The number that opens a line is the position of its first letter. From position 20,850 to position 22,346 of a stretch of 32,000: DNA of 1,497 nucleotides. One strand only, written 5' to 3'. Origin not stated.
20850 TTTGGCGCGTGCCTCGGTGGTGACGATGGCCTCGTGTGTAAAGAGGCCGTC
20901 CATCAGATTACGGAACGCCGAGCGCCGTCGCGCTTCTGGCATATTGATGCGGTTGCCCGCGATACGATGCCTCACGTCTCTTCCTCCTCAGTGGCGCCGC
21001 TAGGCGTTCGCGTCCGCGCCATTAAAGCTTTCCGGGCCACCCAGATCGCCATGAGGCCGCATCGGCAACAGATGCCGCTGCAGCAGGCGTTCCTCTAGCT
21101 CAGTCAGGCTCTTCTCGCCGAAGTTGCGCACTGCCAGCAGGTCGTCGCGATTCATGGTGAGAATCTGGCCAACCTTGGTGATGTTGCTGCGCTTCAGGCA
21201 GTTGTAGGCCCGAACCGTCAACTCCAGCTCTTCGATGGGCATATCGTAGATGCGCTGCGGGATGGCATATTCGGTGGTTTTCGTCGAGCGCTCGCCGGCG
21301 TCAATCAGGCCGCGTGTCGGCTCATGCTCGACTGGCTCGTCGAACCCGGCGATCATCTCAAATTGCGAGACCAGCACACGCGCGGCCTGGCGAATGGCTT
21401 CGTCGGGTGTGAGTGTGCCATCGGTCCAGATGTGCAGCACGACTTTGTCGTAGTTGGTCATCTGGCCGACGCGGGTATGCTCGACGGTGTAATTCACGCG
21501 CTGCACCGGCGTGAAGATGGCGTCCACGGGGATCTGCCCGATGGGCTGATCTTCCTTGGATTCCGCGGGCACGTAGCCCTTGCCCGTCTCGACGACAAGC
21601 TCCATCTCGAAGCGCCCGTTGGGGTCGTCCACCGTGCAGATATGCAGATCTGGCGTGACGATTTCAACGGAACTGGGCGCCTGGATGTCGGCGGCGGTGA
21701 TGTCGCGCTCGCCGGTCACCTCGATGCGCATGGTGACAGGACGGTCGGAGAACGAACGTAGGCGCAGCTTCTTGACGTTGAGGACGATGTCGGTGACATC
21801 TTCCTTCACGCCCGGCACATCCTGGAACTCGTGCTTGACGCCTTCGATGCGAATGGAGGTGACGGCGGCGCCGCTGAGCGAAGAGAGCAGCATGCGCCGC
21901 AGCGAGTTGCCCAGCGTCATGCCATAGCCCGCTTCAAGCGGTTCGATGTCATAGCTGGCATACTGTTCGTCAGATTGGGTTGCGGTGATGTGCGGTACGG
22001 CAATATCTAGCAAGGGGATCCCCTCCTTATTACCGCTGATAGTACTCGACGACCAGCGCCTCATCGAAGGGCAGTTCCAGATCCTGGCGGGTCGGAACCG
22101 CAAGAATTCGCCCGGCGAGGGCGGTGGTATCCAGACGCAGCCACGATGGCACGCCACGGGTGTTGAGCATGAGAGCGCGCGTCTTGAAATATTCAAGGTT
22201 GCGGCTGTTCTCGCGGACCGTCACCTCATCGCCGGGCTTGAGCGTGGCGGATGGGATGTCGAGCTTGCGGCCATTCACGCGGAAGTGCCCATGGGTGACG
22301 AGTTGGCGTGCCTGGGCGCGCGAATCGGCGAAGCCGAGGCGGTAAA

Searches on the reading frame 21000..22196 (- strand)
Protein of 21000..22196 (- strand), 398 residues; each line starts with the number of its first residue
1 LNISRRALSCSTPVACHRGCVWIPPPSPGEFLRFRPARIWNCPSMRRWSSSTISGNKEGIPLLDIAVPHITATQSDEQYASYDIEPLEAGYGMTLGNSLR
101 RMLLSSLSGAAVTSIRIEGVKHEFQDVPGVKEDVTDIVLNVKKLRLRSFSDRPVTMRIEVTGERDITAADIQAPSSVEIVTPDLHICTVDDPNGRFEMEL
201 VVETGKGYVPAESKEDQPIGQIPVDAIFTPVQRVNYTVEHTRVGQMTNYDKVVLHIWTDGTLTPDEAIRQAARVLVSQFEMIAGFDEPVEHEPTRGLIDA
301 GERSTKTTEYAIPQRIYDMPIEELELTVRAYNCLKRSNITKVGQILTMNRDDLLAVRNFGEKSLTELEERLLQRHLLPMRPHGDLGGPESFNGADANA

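Call 87: search_protein_families(library=pfam, proteins=[window:21000-22196:-], max_evalue=0.00001)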
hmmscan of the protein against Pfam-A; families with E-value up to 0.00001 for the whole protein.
window:21000-22196:- (398 aa): 3 families
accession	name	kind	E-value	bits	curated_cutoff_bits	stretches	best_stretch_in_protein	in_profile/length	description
PF01000.31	RNA_pol_A_bac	-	9.5e-31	106.9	33.9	1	115-229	1-119/119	RNA polymerase Rpb3/RpoA insert domain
PF01193.29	RNA_pol_L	-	7.6e-24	83.7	24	1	85-279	1-74/74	RNA polymerase Rpb3/Rpb11 dimerisation domain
PF03118.21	RNA_pol_A_CTD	-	9.8e-23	80.1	23.8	1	315-371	9-65/67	Bacterial RNA polymerase, alpha chain C terminal domain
